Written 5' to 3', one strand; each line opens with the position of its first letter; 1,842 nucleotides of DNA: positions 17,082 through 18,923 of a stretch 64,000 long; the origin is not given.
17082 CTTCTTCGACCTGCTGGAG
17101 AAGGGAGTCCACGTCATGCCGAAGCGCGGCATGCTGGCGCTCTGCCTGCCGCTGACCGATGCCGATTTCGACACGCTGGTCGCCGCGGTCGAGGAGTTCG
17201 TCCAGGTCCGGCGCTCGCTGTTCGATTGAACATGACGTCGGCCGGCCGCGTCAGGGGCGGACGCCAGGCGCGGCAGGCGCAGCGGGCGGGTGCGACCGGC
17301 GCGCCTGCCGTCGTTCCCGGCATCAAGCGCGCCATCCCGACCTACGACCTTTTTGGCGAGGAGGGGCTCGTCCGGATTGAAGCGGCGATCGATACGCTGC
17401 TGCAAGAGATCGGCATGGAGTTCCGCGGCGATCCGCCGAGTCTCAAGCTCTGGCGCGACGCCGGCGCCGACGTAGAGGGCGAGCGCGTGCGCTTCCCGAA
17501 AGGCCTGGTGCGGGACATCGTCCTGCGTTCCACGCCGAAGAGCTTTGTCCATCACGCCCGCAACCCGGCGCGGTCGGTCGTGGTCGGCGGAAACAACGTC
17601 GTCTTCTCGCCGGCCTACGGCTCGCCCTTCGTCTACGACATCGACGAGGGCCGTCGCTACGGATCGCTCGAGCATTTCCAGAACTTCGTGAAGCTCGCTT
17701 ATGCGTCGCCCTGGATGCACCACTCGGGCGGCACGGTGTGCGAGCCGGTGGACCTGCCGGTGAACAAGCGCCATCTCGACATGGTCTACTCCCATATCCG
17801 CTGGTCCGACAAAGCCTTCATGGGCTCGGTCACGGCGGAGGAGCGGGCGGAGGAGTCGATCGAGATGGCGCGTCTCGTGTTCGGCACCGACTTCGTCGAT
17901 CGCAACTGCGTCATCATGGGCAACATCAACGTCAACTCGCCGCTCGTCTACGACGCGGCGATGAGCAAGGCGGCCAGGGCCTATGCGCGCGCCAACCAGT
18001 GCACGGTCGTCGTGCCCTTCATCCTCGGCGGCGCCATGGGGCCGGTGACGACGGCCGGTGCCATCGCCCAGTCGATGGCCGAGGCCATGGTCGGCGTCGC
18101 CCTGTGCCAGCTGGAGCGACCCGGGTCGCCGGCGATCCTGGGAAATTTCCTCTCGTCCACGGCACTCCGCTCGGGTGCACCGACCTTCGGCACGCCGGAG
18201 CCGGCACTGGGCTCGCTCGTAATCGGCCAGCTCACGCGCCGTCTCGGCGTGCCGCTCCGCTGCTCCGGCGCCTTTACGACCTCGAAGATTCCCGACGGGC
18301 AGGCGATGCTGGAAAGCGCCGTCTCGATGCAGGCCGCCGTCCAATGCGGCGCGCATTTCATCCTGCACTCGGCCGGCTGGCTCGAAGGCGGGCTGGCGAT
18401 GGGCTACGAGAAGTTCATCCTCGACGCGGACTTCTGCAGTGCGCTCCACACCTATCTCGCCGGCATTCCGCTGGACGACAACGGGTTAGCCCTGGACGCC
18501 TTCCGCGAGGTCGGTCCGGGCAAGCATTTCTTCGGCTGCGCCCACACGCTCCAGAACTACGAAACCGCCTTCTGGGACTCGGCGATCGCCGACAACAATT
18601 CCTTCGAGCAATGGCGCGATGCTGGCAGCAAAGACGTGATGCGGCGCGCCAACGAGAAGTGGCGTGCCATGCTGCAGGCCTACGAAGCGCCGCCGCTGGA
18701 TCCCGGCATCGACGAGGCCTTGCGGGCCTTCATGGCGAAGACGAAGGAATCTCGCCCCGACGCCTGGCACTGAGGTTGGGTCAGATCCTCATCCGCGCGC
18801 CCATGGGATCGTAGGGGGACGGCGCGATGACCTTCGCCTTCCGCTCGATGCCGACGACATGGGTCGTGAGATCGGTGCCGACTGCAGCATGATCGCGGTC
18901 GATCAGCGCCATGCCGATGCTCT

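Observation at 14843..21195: Non-pyrrolysine MttB-family methyltransferase with no corrinoid partner, embedded between BKACE/aminotransferase and a dimethylglycine-dehydrogenase-like flavoprotein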

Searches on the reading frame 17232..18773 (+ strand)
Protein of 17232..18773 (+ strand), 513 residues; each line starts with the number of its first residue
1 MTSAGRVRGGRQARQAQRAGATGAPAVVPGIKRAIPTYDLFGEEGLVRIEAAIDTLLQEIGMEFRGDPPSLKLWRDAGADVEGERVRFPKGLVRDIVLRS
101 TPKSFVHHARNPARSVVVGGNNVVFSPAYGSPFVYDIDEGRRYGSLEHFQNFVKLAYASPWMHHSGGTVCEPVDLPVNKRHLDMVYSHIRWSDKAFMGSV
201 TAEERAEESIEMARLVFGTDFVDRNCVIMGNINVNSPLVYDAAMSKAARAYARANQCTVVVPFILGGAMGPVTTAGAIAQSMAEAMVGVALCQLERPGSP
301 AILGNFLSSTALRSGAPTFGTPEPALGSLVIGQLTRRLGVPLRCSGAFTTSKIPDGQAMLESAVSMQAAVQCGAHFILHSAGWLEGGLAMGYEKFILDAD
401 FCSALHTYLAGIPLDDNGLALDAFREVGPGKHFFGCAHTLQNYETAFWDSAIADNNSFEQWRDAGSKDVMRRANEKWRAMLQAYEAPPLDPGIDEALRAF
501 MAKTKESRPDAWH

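Call 3: search_protein_families(library=pfam, proteins=[window:17232-18773:+])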
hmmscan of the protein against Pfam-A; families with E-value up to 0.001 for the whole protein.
window:17232-18773:+ (513 aa): 1 family
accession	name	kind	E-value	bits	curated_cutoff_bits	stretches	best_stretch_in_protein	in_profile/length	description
PF06253.16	MTTB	-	2.2e-221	735.6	25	1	8-507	2-498/500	Trimethylamine methyltransferase (MTTB)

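Call 10: search_protein_families(library=ncbifam, proteins=[window:17232-18773:+])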
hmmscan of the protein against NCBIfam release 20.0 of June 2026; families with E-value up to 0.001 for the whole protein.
window:17232-18773:+ (513 aa): 1 family
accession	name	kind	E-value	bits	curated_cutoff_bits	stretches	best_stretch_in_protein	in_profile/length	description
TIGR02369.2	trimeth_pyl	equivalog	2.6e-73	247.1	525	1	39-503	4-467/469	[trimethylamine--corrinoid protein] Co-methyltransferase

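Call 18: search_solved_structures(query=window:17232-18773:+, show_alignments=2)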
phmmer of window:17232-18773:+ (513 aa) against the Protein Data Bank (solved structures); distinct sequences matched with E-value up to 0.001: 5.
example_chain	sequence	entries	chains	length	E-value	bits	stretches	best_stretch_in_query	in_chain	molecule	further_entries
4yyc_A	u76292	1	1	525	1.8e-185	620.5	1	7-512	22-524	Putative trimethylamine methyltransferase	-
2qne_A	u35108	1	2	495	9.7e-116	390.4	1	34-504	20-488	Putative methyltransferase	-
9yce_A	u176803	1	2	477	1.3e-115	390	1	35-504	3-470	Glycine betaine methyltransferase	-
7xcl_A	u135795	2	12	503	8.8e-33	116.8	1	40-504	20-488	Trimethylamine methyltransferase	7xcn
7xcm_A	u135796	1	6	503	1.4e-32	116.1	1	40-504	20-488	Trimethylamine methyltransferase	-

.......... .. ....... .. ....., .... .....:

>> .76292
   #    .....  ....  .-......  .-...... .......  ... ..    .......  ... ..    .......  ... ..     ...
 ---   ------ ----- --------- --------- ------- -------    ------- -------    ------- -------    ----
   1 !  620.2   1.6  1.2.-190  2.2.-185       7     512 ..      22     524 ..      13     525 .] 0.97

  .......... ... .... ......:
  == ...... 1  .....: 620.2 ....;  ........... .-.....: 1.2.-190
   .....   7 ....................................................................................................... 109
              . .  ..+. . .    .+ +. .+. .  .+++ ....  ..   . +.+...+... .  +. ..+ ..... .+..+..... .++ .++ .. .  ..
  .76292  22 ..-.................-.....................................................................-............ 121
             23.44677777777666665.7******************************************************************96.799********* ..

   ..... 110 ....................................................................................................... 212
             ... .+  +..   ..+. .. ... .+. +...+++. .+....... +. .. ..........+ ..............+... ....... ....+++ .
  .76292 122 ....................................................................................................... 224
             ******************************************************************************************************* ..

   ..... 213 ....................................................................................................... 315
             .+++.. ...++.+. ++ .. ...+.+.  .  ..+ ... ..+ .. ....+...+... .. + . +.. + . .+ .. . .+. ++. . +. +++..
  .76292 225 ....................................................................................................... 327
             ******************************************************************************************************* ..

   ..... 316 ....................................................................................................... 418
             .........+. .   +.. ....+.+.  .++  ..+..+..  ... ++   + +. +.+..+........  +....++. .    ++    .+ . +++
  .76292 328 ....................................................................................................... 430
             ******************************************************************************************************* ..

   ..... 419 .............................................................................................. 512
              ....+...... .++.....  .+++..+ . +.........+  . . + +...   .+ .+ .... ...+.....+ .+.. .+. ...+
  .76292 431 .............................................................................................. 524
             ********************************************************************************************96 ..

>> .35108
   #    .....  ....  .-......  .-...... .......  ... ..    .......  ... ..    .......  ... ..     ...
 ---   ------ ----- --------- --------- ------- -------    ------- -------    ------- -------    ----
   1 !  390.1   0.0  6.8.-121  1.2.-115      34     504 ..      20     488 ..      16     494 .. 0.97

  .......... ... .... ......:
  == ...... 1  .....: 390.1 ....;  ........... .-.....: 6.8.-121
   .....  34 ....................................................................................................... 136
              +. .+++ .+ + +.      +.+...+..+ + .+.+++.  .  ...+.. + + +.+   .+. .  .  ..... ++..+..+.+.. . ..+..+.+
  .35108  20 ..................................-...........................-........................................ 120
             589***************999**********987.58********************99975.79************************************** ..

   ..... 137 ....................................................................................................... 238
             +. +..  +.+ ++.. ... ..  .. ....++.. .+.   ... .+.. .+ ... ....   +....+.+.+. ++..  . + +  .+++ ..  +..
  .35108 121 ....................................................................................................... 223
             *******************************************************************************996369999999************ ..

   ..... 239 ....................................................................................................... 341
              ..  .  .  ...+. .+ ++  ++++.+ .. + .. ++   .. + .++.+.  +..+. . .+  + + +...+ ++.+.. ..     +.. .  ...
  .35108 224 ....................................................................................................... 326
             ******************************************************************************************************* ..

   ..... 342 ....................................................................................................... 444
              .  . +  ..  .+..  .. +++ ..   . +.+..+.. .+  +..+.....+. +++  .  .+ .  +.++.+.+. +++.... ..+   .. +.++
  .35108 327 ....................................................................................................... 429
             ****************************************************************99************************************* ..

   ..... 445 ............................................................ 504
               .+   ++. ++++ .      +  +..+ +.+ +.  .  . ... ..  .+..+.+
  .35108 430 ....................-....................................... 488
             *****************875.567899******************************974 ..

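Call 21: find_related_loci(query=window:17232-18773:+, collection=genome_contigs, flank=10000)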
Query window:17232-18773:+ (513 aa) in genome_contigs; peptide patterns used: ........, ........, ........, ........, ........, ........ (x = any residue, [..] = any of these).
600 stretches matched a pattern (row limit reached: there are more); 576 encode a relative of the query (tblastn E <= 1e-3); the best 80 are kept; 80 distinct loci.
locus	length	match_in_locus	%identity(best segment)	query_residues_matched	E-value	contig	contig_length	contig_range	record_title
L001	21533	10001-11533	96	3-513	0e+0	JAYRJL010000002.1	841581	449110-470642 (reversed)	MAG: Alphaproteobacteria bacterium isolate SZ_szas3bin.18 NODE_8_length_841581_cov_3.82384, whole genome shotgun sequenc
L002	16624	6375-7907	95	3-513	0e+0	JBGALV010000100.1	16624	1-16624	MAG: Alphaproteobacteria bacterium isolate MAG_MBR_H10.65 MBRH10-65_opera_contig_11444, whole genome shotgun sequence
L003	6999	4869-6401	92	3-513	0e+0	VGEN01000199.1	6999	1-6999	MAG: Alphaproteobacteria bacterium isolate K_Offshore_80m_m2_107 K_Offshore_80m_m2_107_Ga0194132_10020018, whole genome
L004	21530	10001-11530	77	3-513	0e+0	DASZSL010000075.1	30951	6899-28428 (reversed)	MAG TPA_asm: Dongiaceae bacterium isolate SMAG_U6049 k141_827345, whole genome shotgun sequence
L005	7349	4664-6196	77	2-513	0e+0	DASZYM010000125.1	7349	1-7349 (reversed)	MAG TPA_asm: Dongiaceae bacterium isolate SMAG_U6210 k141_328716, whole genome shotgun sequence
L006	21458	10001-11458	72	27-513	0e+0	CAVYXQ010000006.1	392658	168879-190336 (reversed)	MAG: uncultured Alphaproteobacteria bacterium isolate MFD05705.bin.1.154 genome assembly, contig: contig_27125, whole ge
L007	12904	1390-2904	69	6-513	0e+0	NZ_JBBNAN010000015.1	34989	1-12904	MAG: Phyllobacterium sp. isolate P2_KT_PC_D7_E2_bin.1 k127_167019_P2_KT_PC_D7_E2_bin_1, whole genome shotgun sequence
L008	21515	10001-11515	69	6-513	0e+0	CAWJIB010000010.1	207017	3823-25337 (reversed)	MAG: uncultured Alphaproteobacteria bacterium isolate MFD03726.bin.1.218 genome assembly, contig: contig_31786, whole ge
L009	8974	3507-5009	65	9-513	0e+0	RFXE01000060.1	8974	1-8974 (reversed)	MAG: Alphaproteobacteria bacterium isolate WB5_3A_055 contig_100_59, whole genome shotgun sequence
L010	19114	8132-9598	67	9-501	0e+0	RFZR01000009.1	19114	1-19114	MAG: Alphaproteobacteria bacterium isolate WB5_3A_054 contig_100_8, whole genome shotgun sequence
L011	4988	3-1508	65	10-513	0e+0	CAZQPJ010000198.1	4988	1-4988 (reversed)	MAG TPA_asm: uncultured Bifidobacterium sp. isolate SRP124364_co1_122 genome assembly, contig: NODE_21649_length_4988_co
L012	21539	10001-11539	65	2-513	0e+0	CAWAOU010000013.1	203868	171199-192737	MAG: uncultured Gammaproteobacteria bacterium isolate MFD03804.bin.1.279 genome assembly, contig: contig_39783, whole ge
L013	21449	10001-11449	66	31-513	0e+0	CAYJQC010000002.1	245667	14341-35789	MAG TPA_asm: uncultured Rhodospirillaceae bacterium isolate ERP124720_co1_30 genome assembly, contig: NODE_54_length_245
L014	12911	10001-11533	64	2-513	0e+0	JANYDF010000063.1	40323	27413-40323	MAG: Rhodospirillales bacterium isolate 336R_metabinner_44 336R_k141_1604935, whole genome shotgun sequence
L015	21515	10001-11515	65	8-511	0e+0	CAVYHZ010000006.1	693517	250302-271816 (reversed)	MAG: uncultured proteobacterium isolate MFD05377.bin.1.61 genome assembly, contig: contig_98756, whole genome shotgun se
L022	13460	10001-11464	65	25-511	0e+0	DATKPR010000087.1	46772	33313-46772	MAG TPA_asm: Steroidobacteraceae bacterium isolate SMAG_U14796 k141_413514, whole genome shotgun sequence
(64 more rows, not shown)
